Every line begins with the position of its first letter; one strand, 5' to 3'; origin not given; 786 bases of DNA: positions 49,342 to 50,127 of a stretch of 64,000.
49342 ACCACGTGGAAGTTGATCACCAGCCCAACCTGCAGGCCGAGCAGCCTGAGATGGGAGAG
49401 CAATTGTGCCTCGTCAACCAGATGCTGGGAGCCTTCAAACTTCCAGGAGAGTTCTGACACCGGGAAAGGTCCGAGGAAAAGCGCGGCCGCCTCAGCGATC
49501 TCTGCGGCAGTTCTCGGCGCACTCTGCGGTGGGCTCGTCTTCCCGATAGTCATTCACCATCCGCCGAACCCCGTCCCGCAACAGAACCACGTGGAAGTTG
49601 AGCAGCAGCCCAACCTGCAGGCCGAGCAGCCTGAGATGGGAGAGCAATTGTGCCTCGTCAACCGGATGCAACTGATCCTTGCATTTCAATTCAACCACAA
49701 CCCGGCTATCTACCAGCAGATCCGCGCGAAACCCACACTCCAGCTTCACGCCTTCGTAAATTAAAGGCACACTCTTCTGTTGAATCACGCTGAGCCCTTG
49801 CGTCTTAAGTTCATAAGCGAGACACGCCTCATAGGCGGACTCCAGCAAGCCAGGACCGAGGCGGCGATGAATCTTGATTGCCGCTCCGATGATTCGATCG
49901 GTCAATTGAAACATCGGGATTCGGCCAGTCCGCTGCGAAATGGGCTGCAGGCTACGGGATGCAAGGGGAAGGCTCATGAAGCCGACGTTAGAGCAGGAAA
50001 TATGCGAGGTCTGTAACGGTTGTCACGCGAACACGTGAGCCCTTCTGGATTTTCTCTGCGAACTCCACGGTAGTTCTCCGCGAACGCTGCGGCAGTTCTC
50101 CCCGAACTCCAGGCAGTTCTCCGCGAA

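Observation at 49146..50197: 1,052-bp unit with perfect 26-bp terminal inverted repeats carrying a GxxExxY gene, wedged exactly between two convergent stop codons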

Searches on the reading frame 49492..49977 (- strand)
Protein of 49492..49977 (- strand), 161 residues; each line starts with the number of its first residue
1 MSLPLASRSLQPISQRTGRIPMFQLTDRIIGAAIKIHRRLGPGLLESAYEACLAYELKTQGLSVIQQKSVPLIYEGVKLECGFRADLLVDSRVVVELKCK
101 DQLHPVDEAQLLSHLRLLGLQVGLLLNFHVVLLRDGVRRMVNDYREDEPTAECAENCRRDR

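Call 5: search_protein_families(library=pfam, proteins=[window:49492-49977:-], max_evalue=0.01)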
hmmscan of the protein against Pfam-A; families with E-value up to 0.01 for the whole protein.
window:49492-49977:- (161 aa): 1 family
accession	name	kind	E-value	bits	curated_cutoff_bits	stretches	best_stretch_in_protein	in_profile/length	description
PF13366.12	PDDEXK_3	-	1.6e-38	132.1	22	1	24-140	2-117/117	PD-(D/E)XK nuclease superfamily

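Call 6: search_protein_families(library=ncbifam, proteins=[window:49492-49977:-], max_evalue=0.01)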
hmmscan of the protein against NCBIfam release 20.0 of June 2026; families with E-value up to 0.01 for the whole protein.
window:49492-49977:- (161 aa): 1 family
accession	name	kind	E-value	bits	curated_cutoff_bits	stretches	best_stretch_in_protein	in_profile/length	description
TIGR04256.1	GxxExxY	subfamily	2.1e-40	137.7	35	1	24-141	1-116/116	GxxExxY protein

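Call 15: find_encoding_contigs(protein=window:49492-49977:-, flank=10000, max_places=10)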
Protein window:49492-49977:- (161 aa): no gene with exactly this product is on record in the collection.

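Call 17: find_homologous_proteins(query=window:49492-49914:-, max_evalue=0.00001)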
Query window:49492-49914:- (140 aa): 7966 proteins with E <= 0.00001 among 8000 candidates; the best 120 are listed.
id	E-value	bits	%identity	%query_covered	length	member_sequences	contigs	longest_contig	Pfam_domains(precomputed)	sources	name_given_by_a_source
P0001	1.7e-82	292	97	100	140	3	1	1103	PF13366.13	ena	-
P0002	2.6e-70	253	84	100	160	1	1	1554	PF13366.13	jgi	jgi:GxxExxY protein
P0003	4.1e-70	252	89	95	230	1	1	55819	PF13366.13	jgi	jgi:GxxExxY protein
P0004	1.9e-69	250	85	99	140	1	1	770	PF13366.13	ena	-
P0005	1.2e-68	247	80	100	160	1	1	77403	PF13366.13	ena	-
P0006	1.1e-67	244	79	100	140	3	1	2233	PF13366.13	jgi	jgi:GxxExxY protein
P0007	1.3e-67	244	84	87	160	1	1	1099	PF13366.13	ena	-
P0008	4.8e-67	242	79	100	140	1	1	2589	PF13366.13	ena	-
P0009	5.0e-67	242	80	99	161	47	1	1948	PF13366.13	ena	-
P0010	7.9e-67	241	80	99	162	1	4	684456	PF13366.13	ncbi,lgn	-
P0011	1.4e-66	240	78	100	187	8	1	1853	PF13366.13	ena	-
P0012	2.6e-66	240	84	91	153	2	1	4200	PF13366.13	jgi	jgi:GxxExxY protein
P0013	5.7e-66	238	78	99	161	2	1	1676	PF13366.13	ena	-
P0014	1.1e-65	238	77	100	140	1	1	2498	PF13366.13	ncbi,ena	-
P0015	1.1e-65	238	77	100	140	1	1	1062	PF13366.13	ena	-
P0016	1.2e-65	237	82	93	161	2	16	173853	PF13366.13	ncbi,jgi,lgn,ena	jgi:GxxExxY protein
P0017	1.6e-65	237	82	94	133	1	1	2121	PF13366.13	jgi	jgi:GxxExxY protein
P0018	1.7e-65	237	82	93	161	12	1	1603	PF13366.13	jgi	jgi:GxxExxY protein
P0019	2.1e-65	237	82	93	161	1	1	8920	PF13366.13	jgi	-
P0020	2.5e-65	236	82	94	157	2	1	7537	PF13366.13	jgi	jgi:GxxExxY protein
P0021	2.7e-65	236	78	99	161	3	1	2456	PF13366.13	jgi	-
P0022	3.0e-65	236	79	99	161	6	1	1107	PF13366.13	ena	-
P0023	3.0e-65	236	84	93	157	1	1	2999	PF13366.13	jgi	jgi:GxxExxY protein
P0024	3.3e-65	236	78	99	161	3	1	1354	PF13366.13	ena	-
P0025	3.4e-65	236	78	99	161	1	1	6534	PF13366.13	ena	-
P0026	5.8e-65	235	77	99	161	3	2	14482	PF13366.13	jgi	jgi:GxxExxY protein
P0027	1.2e-64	234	83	91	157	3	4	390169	PF13366.13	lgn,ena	-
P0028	1.6e-64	234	82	91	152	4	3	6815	PF13366.13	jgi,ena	jgi:GxxExxY protein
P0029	5.5e-64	232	80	94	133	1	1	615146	PF13366.13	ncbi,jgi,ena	jgi:GxxExxY protein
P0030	5.6e-64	232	82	91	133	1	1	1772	PF13366.13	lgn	-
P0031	8.1e-64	231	82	91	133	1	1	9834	PF13366.13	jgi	jgi:GxxExxY protein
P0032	1.0e-63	231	81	100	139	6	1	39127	PF13366.13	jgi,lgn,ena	-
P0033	1.2e-63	231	81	91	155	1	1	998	PF13366.13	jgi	jgi:GxxExxY protein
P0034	1.8e-63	230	82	91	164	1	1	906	PF13366.13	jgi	jgi:GxxExxY protein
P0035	2.2e-63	230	80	94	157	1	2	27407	PF13366.13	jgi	jgi:GxxExxY protein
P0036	3.3e-63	230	83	89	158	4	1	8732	PF13366.13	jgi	jgi:GxxExxY protein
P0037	3.9e-63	229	83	90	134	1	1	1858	PF13366.13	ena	-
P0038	4.1e-63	229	81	93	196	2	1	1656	PF13366.13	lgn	-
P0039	8.8e-63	228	81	91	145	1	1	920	PF13366.13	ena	-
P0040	1.2e-62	228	83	90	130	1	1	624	PF13366.13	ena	-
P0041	1.2e-62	228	81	91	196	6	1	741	PF13366.13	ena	-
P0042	1.5e-62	227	83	90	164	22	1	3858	PF13366.13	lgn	-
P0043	1.7e-62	227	82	91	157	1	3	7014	PF13366.13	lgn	-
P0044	1.8e-62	227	79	94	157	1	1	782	PF13366.13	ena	-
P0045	1.9e-62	227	79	94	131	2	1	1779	PF13366.13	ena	-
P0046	4.6e-62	226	78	91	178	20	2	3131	PF13366.13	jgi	jgi:GxxExxY protein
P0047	4.7e-62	226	79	92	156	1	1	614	PF13366.13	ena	-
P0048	6.6e-62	225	79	94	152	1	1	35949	PF13366.13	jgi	jgi:GxxExxY protein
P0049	1.3e-61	224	83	88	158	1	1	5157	PF13366.13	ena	-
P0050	1.3e-61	224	82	89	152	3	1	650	PF13366.13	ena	-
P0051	2.4e-61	223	80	91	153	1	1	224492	PF13366.13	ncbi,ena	-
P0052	2.7e-61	223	73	99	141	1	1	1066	PF13366.13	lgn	-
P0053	6.6e-61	222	79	90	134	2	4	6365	PF13366.13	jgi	jgi:GxxExxY protein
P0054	6.7e-61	222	81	91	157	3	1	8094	PF13366.13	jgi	jgi:GxxExxY protein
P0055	6.8e-61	222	80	91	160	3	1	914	PF13366.13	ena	-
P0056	7.2e-61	222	82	91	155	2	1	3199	PF13366.13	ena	-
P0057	7.9e-61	222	77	94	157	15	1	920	PF13366.13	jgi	jgi:GxxExxY protein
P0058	8.9e-61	222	81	89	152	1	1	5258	PF13366.13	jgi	jgi:GxxExxY protein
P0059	9.2e-61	222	80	91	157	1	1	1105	PF13366.13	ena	-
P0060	1.0e-60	221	78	93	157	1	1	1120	PF13366.13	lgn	-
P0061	1.4e-60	221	79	91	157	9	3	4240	PF13366.13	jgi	jgi:GxxExxY protein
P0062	1.4e-60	221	80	88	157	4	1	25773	PF13366.13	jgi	jgi:GxxExxY protein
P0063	1.4e-60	221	80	89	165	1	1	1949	PF13366.13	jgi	jgi:GxxExxY protein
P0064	1.6e-60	221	79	90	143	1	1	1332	PF13366.13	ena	-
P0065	1.7e-60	221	79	91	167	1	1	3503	PF13366.13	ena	-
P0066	1.8e-60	221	79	94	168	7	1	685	PF13366.13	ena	-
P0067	2.3e-60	220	76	94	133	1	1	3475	PF13366.13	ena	-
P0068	2.3e-60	220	80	91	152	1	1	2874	PF13366.13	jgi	jgi:GxxExxY protein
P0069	3.8e-60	220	81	89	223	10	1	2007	PF13366.13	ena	-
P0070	4.3e-60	219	76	94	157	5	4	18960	PF13366.13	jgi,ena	jgi:GxxExxY protein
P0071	4.9e-60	219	76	94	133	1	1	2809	PF13366.13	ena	-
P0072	5.0e-60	219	80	91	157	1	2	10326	PF13366.13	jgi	jgi:GxxExxY protein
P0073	5.6e-60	219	75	99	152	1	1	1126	PF13366.13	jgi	jgi:GxxExxY protein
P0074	6.3e-60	219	79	91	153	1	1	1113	PF13366.13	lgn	-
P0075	6.4e-60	219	78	89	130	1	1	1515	PF13366.13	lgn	-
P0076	8.2e-60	219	78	94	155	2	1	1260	PF13366.13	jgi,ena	-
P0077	1.3e-59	218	78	91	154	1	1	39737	PF13366.13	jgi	jgi:GxxExxY protein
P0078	2.0e-59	217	79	90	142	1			PF13366.13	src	-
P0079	2.0e-59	217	80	87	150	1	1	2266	PF13366.13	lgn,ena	-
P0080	2.3e-59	217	77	91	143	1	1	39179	PF13366.13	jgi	jgi:GxxExxY protein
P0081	2.8e-59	217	78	91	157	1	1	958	PF13366.13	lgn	-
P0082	3.2e-59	217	79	91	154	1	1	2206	PF13366.13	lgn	-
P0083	3.6e-59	216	76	91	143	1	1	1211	PF13366.13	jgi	jgi:GxxExxY protein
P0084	3.8e-59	216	81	87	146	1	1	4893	PF13366.13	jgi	jgi:GxxExxY protein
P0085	5.5e-59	216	80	87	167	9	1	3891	PF13366.13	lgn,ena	-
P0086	6.2e-59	216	77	89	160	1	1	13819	PF13366.13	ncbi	ncbi:MAG: GxxExxY protein [Terriglobales bacterium]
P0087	6.7e-59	216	76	93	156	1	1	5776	PF13366.13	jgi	jgi:GxxExxY protein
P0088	7.3e-59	215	72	97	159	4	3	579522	PF13366.13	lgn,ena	-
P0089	8.5e-59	215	73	97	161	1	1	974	PF13366.13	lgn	-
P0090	8.5e-59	215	79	91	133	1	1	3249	PF13366.13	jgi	-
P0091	1.1e-58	215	75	94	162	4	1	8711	PF13366.13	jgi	jgi:GxxExxY protein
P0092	1.2e-58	215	73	96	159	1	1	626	PF13366.13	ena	-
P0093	1.5e-58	214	72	97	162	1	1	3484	PF13366.13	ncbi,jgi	jgi:GxxExxY protein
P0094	1.7e-58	214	73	94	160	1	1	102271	PF13366.13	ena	-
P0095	1.7e-58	214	76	89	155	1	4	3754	PF13366.13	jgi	jgi:GxxExxY protein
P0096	1.8e-58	214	75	93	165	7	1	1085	PF13366.13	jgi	-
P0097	1.9e-58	214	81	87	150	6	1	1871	PF13366.13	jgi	-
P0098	1.9e-58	214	76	89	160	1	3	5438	PF13366.13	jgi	jgi:GxxExxY protein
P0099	1.9e-58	214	75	96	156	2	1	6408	PF13366.13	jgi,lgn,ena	-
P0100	2.3e-58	214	72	98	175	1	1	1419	PF13366.13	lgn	-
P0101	2.4e-58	214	76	91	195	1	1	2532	PF13366.13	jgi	jgi:GxxExxY protein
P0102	2.5e-58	214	73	94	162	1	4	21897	PF13366.13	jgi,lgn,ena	jgi:GxxExxY protein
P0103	3.1e-58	213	77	89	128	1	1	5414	PF13366.13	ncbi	-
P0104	3.2e-58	213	77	89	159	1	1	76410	PF13366.13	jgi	jgi:GxxExxY protein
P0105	3.3e-58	213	76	91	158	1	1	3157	PF13366.13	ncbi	-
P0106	3.4e-58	213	71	98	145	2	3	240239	PF13366.13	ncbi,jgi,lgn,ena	-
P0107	3.5e-58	213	77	88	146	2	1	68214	PF13366.13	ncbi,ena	-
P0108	3.7e-58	213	72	98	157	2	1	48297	PF13366.13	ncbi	-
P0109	4.2e-58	213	79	91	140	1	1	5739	PF13366.13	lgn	-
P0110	4.7e-58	213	74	94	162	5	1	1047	PF13366.13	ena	-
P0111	5.1e-58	213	87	76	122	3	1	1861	PF13366.13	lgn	-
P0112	5.4e-58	213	76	91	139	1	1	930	PF13366.13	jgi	jgi:GxxExxY protein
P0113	5.5e-58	213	79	91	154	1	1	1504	PF13366.13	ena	-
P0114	5.8e-58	213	76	91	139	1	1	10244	PF13366.13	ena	-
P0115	6.0e-58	213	76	91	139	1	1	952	PF13366.13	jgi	jgi:GxxExxY protein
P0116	6.4e-58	212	80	89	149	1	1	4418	PF13366.13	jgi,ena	-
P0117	6.5e-58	212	76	88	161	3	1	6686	PF13366.13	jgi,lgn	jgi:GxxExxY protein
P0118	6.7e-58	212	78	91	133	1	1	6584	PF13366.13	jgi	jgi:GxxExxY protein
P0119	6.8e-58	212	75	89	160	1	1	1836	PF13366.13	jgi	jgi:GxxExxY protein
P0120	7.4e-58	212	80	87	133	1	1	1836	PF13366.13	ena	-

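Call 18: find_encoding_contigs(protein=P0016, flank=4000, max_places=10)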
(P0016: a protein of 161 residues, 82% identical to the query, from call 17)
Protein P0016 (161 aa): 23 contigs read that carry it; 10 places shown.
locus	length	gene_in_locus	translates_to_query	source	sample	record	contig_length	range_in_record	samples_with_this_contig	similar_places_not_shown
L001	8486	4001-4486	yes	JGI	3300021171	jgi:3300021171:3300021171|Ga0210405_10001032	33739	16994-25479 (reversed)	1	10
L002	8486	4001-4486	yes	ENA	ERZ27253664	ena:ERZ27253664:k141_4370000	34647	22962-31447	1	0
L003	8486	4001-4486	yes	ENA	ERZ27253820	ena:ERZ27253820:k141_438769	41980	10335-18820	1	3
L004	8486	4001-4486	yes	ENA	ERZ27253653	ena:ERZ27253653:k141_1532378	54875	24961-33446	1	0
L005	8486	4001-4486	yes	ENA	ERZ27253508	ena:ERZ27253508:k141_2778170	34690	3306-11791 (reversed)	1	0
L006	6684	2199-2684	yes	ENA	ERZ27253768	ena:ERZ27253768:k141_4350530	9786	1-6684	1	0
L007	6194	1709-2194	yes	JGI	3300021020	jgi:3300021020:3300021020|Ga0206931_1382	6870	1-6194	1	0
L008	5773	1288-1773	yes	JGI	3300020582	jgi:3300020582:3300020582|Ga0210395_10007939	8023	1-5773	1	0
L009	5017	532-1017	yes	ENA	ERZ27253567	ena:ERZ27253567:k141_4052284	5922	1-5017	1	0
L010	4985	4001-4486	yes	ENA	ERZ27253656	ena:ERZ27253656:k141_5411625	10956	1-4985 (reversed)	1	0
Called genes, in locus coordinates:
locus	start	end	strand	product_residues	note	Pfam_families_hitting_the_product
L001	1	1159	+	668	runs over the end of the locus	PF00133:tRNA-synt_1, PF01406:tRNA-synt_1e (weak), PF09334:tRNA-synt_1g, PF00133:tRNA-synt_1, PF19303:Anticodon_3 (weak), PF08264:Anticodon_1 (weak), PF01588:tRNA_bind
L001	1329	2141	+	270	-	PF01026:TatD_DNase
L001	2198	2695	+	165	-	PF04461:YajQ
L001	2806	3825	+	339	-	PF00348:polyprenyl_synt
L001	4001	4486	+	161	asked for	PF13366:PDDEXK_3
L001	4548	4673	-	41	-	-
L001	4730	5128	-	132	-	PF01042:Ribonuc_L-PSP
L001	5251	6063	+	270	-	PF09335:VTT_dom (weak)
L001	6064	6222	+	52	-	-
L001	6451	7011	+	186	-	PF01928:CYTH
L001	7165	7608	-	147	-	PF14361:RsbRD_N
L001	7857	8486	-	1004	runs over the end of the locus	PF07517:SecA_DEAD, PF00270:DEAD (weak), PF01043:SecA_PP_bind, PF21090:P-loop_SecA, PF07516:SecA_SW, PF02810:SEC-C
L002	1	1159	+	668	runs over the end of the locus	PF00133:tRNA-synt_1, PF01406:tRNA-synt_1e (weak), PF09334:tRNA-synt_1g, PF00133:tRNA-synt_1, PF19303:Anticodon_3 (weak), PF08264:Anticodon_1 (weak), PF01588:tRNA_bind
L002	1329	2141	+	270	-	PF01026:TatD_DNase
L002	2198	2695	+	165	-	PF04461:YajQ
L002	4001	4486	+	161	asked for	PF13366:PDDEXK_3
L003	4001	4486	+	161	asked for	PF13366:PDDEXK_3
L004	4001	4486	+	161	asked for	PF13366:PDDEXK_3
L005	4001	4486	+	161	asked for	PF13366:PDDEXK_3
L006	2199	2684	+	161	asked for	PF13366:PDDEXK_3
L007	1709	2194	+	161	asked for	PF13366:PDDEXK_3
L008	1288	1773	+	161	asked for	PF13366:PDDEXK_3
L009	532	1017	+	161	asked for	PF13366:PDDEXK_3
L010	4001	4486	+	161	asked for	PF13366:PDDEXK_3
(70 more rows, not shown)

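Call 19: find_encoding_contigs(protein=P0010, flank=4000, max_places=6)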
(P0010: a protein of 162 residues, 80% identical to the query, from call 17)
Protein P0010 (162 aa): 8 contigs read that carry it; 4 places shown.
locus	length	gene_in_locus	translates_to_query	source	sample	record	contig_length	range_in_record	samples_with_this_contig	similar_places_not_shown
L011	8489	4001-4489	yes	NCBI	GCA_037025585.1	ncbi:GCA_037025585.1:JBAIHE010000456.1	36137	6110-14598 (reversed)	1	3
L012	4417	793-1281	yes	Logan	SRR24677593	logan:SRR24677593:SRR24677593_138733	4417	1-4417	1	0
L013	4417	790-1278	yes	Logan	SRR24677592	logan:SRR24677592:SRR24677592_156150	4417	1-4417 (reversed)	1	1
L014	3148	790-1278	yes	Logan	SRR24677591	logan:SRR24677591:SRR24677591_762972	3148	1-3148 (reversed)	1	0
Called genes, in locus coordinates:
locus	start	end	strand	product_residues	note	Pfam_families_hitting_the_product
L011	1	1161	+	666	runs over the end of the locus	PF00133:tRNA-synt_1, PF01406:tRNA-synt_1e (weak), PF09334:tRNA-synt_1g, PF00133:tRNA-synt_1, PF19303:Anticodon_3 (weak), PF08264:Anticodon_1 (weak), PF01588:tRNA_bind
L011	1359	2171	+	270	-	PF01026:TatD_DNase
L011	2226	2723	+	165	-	PF04461:YajQ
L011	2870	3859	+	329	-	PF00348:polyprenyl_synt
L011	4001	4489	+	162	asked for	PF13366:PDDEXK_3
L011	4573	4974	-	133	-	PF01042:Ribonuc_L-PSP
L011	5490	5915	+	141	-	-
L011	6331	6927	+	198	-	PF01928:CYTH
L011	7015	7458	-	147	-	PF14361:RsbRD_N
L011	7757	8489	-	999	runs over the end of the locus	PF07517:SecA_DEAD, PF00270:DEAD (faint), PF01043:SecA_PP_bind, PF21090:P-loop_SecA, PF07516:SecA_SW, PF02810:SEC-C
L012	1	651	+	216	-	?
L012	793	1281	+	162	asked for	PF13366:PDDEXK_3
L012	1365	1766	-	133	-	PF01042:Ribonuc_L-PSP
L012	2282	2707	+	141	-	-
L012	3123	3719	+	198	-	PF01928:CYTH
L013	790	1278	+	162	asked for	PF13366:PDDEXK_3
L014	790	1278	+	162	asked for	PF13366:PDDEXK_3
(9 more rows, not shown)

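Call 20: find_encoding_contigs(protein=P0005, flank=4000, max_places=4)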
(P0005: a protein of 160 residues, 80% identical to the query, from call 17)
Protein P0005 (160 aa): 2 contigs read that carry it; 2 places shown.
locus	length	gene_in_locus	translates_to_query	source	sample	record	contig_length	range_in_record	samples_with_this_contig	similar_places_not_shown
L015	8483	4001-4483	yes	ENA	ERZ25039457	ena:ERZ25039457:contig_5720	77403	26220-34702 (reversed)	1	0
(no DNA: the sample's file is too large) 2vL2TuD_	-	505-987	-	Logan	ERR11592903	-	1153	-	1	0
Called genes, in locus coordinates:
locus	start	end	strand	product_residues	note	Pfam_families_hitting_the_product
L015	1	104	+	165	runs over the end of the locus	PF09334:tRNA-synt_1g, PF00133:tRNA-synt_1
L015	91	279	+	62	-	-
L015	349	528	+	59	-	-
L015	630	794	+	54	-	-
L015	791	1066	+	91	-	PF01588:tRNA_bind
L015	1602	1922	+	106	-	PF01026:TatD_DNase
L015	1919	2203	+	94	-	PF01026:TatD_DNase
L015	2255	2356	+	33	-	PF04461:YajQ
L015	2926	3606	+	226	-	PF00348:polyprenyl_synt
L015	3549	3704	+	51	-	PF00348:polyprenyl_synt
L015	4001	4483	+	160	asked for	PF13366:PDDEXK_3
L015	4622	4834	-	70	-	PF01042:Ribonuc_L-PSP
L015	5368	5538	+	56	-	-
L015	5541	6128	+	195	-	PF00581:Rhodanese (weak)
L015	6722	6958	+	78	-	-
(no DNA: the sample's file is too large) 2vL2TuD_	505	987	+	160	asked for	PF13366:PDDEXK_3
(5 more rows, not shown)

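Call 31: search_solved_structures(query=window:49492-49914:-, max_evalue=10, show_alignments=2)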
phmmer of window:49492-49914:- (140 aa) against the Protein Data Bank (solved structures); distinct sequences matched with E-value up to 10: 2.
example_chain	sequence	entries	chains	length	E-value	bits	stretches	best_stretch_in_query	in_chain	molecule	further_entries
4lnh_A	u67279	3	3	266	1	12.6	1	24-128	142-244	Uridine phosphorylase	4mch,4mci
3tc8_A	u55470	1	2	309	1.2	12.3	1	26-60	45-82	Leucine aminopeptidase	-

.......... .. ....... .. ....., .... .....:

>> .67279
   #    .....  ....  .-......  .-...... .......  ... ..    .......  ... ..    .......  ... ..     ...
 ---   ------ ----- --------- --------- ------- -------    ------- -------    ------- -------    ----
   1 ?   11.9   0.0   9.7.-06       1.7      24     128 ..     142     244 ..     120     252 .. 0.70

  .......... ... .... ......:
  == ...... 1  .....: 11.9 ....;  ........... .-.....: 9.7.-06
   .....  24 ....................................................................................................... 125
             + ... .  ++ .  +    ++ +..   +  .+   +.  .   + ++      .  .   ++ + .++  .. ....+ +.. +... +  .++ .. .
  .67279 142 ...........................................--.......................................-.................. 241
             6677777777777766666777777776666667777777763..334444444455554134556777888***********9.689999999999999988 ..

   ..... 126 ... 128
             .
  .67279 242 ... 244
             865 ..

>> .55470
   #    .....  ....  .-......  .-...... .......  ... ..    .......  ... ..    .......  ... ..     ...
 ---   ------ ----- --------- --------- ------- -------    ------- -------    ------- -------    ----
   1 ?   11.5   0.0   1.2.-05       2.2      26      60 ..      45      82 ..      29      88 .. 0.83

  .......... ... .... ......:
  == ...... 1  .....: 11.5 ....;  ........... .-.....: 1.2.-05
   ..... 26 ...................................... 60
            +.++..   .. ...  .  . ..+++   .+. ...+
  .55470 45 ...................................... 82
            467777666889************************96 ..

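Call 32: find_encoding_contigs(protein=P0029, flank=4000, max_places=4)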
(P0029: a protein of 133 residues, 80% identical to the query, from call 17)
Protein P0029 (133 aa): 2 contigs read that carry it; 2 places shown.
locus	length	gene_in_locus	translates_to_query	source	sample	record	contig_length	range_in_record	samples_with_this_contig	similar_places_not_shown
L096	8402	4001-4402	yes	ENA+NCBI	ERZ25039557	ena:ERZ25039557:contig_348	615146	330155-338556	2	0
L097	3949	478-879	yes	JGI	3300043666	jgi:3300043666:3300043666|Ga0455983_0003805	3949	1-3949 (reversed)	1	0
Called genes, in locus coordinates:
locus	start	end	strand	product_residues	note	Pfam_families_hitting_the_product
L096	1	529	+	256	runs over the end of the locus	-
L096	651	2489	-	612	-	PF00924:MS_channel_2nd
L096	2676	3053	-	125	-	PF23473:LysM3_LYK4_5 (faint), PF01476:LysM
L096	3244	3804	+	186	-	-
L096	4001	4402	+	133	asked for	PF13366:PDDEXK_3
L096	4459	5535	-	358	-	PF19283:APEH_N (faint), PF00930:DPPIV_N (faint), PF26549:Tricorn_N, PF26550:Tricorn_2nd, PF07676:PD40, PF26549:Tricorn_N, PF07676:PD40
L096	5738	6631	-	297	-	PF22920:UvrC_RNaseH (weak), PF08459:UvrC_RNaseH_dom, PF14520:HHH_5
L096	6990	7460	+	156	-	-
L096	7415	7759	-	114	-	PF20815:GIY_YIG_2 (faint), PF01541:GIY-YIG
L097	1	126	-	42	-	?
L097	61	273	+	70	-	-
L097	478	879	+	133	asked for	PF13366:PDDEXK_3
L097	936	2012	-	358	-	PF19283:APEH_N (faint), PF00930:DPPIV_N (faint), PF26549:Tricorn_N, PF26550:Tricorn_2nd, PF07676:PD40, PF26549:Tricorn_N, PF07676:PD40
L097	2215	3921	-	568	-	PF27096:UvrC_M, PF02151:UVR, PF22920:UvrC_RNaseH, PF08459:UvrC_RNaseH_dom, PF14520:HHH_5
